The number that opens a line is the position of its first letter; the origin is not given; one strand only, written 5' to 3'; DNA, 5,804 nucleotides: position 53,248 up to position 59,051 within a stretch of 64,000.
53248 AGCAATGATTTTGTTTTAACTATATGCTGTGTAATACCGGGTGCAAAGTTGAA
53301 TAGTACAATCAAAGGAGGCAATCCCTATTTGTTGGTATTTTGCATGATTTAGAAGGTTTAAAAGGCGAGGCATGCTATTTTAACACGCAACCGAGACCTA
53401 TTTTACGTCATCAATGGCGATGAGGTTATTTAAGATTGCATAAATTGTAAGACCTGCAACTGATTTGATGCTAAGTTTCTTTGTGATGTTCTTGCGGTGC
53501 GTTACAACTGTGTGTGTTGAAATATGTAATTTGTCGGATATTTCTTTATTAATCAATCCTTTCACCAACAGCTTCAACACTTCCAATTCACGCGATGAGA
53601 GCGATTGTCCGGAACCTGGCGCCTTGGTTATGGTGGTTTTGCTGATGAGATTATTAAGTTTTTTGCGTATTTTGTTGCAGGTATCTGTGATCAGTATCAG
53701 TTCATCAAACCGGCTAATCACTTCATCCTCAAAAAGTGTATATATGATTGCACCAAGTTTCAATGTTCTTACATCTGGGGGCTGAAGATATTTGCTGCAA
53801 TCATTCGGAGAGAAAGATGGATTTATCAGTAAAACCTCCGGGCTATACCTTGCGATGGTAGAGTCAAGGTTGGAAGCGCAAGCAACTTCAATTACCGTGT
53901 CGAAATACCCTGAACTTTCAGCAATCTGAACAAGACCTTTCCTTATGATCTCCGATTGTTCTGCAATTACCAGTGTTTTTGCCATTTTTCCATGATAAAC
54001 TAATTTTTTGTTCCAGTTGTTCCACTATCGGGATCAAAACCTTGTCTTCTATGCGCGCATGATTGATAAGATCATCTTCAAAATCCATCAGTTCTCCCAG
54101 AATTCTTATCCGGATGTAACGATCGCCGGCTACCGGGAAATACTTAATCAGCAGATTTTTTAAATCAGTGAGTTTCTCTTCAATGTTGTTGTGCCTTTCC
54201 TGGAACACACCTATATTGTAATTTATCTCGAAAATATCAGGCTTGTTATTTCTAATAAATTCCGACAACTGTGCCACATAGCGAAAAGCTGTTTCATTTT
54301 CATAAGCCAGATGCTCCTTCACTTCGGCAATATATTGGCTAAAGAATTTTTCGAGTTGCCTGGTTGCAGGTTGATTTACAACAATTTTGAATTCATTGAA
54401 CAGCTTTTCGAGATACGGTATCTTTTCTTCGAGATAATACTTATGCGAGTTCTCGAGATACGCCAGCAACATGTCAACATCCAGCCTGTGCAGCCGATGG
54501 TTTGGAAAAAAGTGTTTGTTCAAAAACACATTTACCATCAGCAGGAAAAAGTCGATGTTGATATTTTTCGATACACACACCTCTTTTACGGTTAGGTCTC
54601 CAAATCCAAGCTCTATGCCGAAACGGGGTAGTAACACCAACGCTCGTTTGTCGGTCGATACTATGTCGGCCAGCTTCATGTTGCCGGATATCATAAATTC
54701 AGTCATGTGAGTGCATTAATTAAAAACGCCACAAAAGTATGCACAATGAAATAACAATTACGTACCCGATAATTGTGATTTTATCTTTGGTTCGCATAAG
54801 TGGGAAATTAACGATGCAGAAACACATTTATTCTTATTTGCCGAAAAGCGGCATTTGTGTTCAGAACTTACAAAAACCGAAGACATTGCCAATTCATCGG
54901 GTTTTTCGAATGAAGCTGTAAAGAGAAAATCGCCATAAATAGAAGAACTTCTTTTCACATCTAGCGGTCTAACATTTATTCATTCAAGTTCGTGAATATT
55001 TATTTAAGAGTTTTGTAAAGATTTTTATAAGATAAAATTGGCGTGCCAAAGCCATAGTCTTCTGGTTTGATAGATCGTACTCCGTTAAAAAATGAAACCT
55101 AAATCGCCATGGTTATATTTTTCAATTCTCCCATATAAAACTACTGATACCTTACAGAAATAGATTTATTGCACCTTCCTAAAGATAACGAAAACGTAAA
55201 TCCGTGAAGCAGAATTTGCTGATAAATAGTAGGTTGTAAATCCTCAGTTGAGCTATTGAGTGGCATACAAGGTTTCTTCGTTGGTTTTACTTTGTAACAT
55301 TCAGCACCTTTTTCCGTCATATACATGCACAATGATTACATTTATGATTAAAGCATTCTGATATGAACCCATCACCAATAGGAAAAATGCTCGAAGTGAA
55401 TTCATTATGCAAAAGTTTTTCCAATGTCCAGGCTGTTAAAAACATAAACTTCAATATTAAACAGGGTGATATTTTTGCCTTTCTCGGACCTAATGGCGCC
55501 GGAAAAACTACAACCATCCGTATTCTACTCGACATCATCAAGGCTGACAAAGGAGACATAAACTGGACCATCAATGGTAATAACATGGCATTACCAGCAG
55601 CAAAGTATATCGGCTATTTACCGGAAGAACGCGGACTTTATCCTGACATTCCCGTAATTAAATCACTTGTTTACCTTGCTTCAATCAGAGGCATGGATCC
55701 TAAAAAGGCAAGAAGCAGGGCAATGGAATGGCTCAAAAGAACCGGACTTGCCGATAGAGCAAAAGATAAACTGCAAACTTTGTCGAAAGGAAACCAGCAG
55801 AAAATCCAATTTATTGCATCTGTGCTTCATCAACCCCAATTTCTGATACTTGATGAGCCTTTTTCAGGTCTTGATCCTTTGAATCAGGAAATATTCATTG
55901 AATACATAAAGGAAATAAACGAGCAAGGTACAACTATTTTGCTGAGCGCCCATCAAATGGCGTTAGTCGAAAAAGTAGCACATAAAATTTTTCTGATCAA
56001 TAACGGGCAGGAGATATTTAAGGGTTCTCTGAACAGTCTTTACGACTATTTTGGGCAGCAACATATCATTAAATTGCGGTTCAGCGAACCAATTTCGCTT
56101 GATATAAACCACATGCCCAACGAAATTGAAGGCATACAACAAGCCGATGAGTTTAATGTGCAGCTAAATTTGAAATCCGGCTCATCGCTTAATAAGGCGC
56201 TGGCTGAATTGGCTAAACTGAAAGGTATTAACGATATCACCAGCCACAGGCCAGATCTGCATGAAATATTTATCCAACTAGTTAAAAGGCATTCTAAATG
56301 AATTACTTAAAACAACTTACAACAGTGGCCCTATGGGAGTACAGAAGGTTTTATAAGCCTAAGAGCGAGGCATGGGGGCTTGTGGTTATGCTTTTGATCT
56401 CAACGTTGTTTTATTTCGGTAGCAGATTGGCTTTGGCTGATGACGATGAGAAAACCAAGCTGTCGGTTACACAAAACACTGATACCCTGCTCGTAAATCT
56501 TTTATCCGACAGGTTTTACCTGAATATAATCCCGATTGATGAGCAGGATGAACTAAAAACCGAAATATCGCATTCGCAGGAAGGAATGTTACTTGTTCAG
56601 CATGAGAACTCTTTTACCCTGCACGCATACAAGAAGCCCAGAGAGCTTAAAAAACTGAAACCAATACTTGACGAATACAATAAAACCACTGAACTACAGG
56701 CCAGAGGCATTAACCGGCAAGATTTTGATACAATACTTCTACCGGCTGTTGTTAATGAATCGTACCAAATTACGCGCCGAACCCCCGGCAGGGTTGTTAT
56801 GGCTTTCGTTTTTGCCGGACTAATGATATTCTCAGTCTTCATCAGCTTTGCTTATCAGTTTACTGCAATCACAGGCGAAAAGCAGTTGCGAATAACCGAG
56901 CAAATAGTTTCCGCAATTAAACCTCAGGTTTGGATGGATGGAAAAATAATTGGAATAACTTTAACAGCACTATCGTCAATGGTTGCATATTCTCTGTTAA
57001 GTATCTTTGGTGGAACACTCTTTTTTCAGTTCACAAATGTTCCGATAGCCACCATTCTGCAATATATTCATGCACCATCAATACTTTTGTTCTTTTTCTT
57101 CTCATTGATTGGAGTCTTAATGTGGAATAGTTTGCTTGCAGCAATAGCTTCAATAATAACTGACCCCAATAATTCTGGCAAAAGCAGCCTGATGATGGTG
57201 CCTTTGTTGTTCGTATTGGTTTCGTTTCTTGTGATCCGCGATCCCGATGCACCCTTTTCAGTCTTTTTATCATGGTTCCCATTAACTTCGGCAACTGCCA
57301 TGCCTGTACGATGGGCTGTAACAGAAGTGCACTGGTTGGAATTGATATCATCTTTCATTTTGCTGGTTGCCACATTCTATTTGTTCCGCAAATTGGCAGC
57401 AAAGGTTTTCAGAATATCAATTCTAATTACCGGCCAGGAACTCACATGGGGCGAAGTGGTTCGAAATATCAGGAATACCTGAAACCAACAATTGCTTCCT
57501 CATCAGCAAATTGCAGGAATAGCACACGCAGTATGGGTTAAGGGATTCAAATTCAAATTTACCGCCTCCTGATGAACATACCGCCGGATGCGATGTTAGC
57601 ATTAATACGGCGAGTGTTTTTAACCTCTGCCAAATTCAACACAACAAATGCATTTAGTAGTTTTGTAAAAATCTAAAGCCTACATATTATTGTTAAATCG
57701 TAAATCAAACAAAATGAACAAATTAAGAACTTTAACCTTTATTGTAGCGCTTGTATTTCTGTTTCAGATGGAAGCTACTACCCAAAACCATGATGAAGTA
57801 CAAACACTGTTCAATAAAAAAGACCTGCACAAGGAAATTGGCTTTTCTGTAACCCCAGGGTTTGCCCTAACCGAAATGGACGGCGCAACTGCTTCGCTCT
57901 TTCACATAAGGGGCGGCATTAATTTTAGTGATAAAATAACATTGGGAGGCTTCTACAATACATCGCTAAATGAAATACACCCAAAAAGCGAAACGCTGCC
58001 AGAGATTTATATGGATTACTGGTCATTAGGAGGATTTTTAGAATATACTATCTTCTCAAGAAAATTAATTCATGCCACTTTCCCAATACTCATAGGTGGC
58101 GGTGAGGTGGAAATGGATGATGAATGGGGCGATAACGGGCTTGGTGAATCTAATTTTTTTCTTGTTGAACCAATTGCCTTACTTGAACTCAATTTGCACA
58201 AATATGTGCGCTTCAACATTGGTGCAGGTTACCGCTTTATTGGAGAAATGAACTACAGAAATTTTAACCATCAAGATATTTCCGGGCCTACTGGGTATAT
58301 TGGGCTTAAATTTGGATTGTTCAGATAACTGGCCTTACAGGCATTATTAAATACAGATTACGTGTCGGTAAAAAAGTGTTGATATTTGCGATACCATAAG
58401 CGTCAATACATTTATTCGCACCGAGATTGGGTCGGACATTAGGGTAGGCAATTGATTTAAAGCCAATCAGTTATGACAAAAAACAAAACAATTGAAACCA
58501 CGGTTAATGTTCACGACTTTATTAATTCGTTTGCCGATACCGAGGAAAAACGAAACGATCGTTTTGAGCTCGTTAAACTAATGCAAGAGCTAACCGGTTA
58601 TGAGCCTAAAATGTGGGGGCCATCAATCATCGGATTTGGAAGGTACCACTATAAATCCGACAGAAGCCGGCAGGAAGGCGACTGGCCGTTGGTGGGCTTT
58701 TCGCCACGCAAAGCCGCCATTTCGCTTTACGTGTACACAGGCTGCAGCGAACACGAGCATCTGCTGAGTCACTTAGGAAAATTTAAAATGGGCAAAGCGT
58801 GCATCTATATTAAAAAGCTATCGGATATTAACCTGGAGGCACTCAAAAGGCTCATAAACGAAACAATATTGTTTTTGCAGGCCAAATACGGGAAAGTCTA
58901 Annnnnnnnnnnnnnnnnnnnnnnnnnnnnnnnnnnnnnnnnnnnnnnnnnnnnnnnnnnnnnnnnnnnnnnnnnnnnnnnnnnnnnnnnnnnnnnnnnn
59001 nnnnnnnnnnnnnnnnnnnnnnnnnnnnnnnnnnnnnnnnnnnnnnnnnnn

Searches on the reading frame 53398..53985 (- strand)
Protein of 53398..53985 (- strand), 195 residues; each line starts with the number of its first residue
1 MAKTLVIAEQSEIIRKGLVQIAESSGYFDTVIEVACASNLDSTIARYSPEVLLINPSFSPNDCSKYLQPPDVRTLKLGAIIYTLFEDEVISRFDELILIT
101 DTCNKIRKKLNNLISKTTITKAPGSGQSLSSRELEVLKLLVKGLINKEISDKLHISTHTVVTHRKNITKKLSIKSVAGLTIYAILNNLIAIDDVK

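Call 76: search_protein_families(library=pfam, proteins=[window:53398-53985:-], max_evalue=0.001)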
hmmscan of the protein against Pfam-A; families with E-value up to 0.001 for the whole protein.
window:53398-53985:- (195 aa): 1 family
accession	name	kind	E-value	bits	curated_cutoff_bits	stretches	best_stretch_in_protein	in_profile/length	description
PF00196.25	GerE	-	6.3e-19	67.8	23.5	1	127-183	1-57/57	Bacterial regulatory proteins, luxR family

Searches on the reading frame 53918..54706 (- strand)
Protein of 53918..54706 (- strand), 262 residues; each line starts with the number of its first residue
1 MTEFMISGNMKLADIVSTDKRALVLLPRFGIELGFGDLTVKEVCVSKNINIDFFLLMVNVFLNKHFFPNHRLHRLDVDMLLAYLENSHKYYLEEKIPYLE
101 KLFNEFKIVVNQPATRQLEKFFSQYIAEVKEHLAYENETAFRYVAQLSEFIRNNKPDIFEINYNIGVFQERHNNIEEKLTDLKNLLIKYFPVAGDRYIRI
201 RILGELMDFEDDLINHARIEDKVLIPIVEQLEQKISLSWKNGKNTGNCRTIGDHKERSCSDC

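Call 76: search_protein_families(library=pfam, proteins=[window:53918-54706:-], max_evalue=0.001)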
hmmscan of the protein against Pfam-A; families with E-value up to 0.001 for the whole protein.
window:53918-54706:- (262 aa): 1 family
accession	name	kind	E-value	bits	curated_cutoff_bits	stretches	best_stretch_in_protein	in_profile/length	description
PF01814.28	Hemerythrin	-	3e-07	31.4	25.3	1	99-227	13-126/127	Hemerythrin HHE cation binding domain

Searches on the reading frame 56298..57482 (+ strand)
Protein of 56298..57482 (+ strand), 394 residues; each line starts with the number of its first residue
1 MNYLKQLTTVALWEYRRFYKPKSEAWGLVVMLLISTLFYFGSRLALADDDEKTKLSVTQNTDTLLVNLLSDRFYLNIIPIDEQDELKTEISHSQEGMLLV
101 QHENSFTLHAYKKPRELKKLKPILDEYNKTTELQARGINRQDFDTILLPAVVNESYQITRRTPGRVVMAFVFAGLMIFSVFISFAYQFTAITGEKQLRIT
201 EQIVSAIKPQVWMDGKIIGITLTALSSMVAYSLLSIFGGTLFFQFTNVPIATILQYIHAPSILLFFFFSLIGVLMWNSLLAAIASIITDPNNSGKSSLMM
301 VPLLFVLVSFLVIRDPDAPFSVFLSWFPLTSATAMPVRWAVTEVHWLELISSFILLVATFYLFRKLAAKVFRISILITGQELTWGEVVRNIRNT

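Call 25: find_related_loci(query=window:56298-57482:+, collection=genome_contigs, flank=10000)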
Query window:56298-57482:+ (394 aa) in genome_contigs; peptide patterns used: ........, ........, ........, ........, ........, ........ (x = any residue, [..] = any of these).
76 stretches matched a pattern; 17 encode a relative of the query (tblastn E <= 1e-3); 17 distinct loci.
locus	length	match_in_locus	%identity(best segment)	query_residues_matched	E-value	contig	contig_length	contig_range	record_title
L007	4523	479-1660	63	1-394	2e-179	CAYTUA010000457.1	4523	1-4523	MAG TPA_asm: uncultured Lentimicrobiaceae bacterium isolate SRP067234_co1_245 genome assembly, contig: k99_355949, whole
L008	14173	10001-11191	58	1-394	3e-154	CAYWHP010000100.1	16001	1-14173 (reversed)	MAG TPA_asm: uncultured Porphyromonadaceae bacterium isolate SRP272421_co1_454 genome assembly, contig: NODE_10698_lengt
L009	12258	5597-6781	56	1-394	9e-152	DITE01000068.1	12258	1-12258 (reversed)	MAG TPA_asm: Bacteroidales bacterium UBA6192 UBA6192_contig_44340, whole genome shotgun sequence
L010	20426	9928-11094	56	1-389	2e-148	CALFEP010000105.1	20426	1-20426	MAG TPA_asm: uncultured Bacteroidetes bacterium isolate SRR3330207_bin.16_CONCOCT_v1.1_MAG genome assembly, contig: ERZ7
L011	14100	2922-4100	55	1-393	6e-148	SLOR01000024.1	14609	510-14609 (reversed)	MAG: Bacteroidales bacterium isolate CSSed165cm_466 CSSed16-5cm-12693, whole genome shotgun sequence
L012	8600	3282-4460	55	1-393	4e-143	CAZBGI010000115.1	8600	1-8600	MAG TPA_asm: uncultured Bacteroidales bacterium isolate SRP252850_co1_28 genome assembly, contig: NODE_15724_length_8600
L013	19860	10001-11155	55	1-389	2e-142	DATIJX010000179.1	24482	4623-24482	MAG TPA_asm: Ignavibacteriaceae bacterium isolate SMAG_U15702 k141_67510, whole genome shotgun sequence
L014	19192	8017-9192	54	1-392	2e-140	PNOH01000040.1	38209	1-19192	MAG: Odoribacter sp. isolate SW.3.41 SW_1000520_38209, whole genome shotgun sequence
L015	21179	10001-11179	55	2-393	8e-140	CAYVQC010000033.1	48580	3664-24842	MAG TPA_asm: uncultured Bacteroidales bacterium isolate SRP252850_co1_394 genome assembly, contig: NODE_1025_length_4858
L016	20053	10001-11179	54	1-394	2e-139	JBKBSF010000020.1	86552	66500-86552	MAG: Bacteroidales bacterium isolate 21H_022.bin.26 NODE_21_length_86552_cov_7.312541, whole genome shotgun sequence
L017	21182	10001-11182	51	1-394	2e-134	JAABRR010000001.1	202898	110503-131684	MAG: Sphingobacteriia bacterium isolate S07.Bin180 NODE_1_length_202898_cov_6.98879, whole genome shotgun sequence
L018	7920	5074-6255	53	1-393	1e-130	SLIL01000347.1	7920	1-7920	MAG: Bacteroidales bacterium isolate CSSed165cm_199 CSSed16-5cm-39832, whole genome shotgun sequence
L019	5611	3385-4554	49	3-392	2e-125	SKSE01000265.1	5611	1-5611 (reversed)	MAG: Bacteroidales bacterium isolate CSSed162cmA_513 CSSed16-2cmA-72090, whole genome shotgun sequence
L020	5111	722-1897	50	2-393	3e-126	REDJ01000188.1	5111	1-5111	MAG: Bacteroidetes bacterium isolate GEM2.Bin22 NODE_26599_length_5111_cov_25.7104, whole genome shotgun sequence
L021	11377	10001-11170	51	5-393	3e-117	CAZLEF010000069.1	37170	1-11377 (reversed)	MAG TPA_asm: uncultured Lewinella sp. isolate SRP329715_co2_34 genome assembly, contig: NODE_2356_length_37170_cov_8.909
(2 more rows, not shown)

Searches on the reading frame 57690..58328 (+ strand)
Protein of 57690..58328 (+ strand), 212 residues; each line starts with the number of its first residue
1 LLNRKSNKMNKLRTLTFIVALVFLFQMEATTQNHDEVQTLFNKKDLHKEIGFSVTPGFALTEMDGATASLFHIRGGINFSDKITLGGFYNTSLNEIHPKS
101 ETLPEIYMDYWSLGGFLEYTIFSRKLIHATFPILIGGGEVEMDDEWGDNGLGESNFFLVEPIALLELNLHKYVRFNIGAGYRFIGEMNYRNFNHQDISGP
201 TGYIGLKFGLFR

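Call 9: search_protein_families(library=pfam, proteins=[window:57690-58328:+], max_evalue=0.01)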
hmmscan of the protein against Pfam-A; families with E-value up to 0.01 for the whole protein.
window:57690-58328:+ (212 aa): 0 families

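Call 24: find_encoding_contigs(protein=window:57690-58328:+, flank=10000, max_places=10)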
Protein window:57690-58328:+ (212 aa): 6 contigs read that carry it; 1 place shown.
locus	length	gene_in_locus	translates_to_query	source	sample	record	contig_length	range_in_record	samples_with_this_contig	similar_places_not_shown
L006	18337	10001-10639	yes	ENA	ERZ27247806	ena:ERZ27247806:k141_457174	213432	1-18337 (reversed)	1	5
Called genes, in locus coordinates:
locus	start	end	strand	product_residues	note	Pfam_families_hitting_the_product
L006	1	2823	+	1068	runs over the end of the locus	PF17757:UvrB_inter, PF02559:CarD_TRCF_RID, PF00270:DEAD, PF04851:ResIII (weak), PF00271:Helicase_C, PF03461:TRCF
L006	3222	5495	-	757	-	PF07715:Plug, PF00593:TonB_dep_Rec_b-barrel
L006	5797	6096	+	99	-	-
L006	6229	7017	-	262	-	PF01814:Hemerythrin (weak)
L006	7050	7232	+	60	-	-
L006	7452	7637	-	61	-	-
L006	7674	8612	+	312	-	PF00005:ABC_tran, PF13304:AAA_21, PF13732:DrrA1-3_C (faint)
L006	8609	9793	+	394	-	PF12698:ABC2_membrane_3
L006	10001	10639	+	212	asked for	-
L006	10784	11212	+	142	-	PF08818:DUF1801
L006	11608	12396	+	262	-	PF13676:TIR_2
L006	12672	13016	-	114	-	-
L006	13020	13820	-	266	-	PF13560:HTH_31, PF01381:HTH_3, PF12844:HTH_19, PF13274:SocA_Panacea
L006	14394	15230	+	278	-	PF02498:Bro-N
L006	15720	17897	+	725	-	PF00580:UvrD-helicase, PF13245:AAA_19, PF13604:AAA_30 (faint), PF01443:Viral_helicase1 (faint), PF13245:AAA_19, PF13087:AAA_12 (faint), PF13361:UvrD_C, PF13538:UvrD_C_2 (weak)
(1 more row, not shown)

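Call 75: search_protein_families(library=padloc, proteins=[window:57690-58328:+], max_evalue=0.001)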
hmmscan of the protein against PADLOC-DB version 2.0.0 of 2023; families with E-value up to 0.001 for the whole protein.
window:57690-58328:+ (212 aa): 0 families

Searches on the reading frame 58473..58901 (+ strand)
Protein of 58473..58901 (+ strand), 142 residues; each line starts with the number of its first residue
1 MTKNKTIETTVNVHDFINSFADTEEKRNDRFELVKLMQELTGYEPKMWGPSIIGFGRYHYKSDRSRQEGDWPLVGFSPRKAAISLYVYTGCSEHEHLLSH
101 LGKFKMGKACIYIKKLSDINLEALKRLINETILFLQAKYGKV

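Call 9: search_protein_families(library=pfam, proteins=[window:58473-58901:+], max_evalue=0.01)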
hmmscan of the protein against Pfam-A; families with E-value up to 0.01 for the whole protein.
window:58473-58901:+ (142 aa): 1 family
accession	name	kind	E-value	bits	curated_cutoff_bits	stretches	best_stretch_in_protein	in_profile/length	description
PF08818.16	DUF1801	-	6.7e-11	42.9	27.2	1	32-132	7-85/85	Domain of unknown function (DU1801)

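Call 23: find_encoding_contigs(protein=window:58473-58901:+, flank=10000, max_places=10)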
Protein window:58473-58901:+ (142 aa): 7 contigs read that carry it; 2 places shown.
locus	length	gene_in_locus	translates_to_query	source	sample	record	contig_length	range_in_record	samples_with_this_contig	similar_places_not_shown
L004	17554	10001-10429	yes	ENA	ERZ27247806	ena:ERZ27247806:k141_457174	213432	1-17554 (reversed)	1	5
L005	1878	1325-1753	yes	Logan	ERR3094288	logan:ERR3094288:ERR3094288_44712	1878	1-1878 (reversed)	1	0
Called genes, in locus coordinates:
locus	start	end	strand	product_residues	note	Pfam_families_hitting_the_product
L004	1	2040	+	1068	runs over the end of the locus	PF17757:UvrB_inter, PF02559:CarD_TRCF_RID, PF00270:DEAD, PF04851:ResIII (weak), PF00271:Helicase_C, PF03461:TRCF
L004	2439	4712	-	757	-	PF07715:Plug, PF00593:TonB_dep_Rec_b-barrel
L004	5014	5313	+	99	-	-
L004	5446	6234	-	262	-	PF01814:Hemerythrin (weak)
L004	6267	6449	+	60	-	-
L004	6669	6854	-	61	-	-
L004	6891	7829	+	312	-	PF00005:ABC_tran, PF13304:AAA_21, PF13732:DrrA1-3_C (faint)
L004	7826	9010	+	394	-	PF12698:ABC2_membrane_3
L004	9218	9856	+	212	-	-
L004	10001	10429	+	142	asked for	PF08818:DUF1801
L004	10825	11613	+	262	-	PF13676:TIR_2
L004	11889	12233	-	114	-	-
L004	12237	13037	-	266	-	PF13560:HTH_31, PF01381:HTH_3, PF12844:HTH_19, PF13274:SocA_Panacea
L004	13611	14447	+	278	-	PF02498:Bro-N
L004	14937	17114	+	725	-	PF00580:UvrD-helicase, PF13245:AAA_19, PF13604:AAA_30 (faint), PF01443:Viral_helicase1 (faint), PF13245:AAA_19, PF13087:AAA_12 (faint), PF13361:UvrD_C, PF13538:UvrD_C_2 (weak)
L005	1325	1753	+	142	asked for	PF08818:DUF1801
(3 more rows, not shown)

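Call 75: search_protein_families(library=padloc, proteins=[window:58473-58901:+], max_evalue=0.001)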
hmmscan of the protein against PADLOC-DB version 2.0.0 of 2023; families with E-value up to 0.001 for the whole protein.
window:58473-58901:+ (142 aa): 0 families
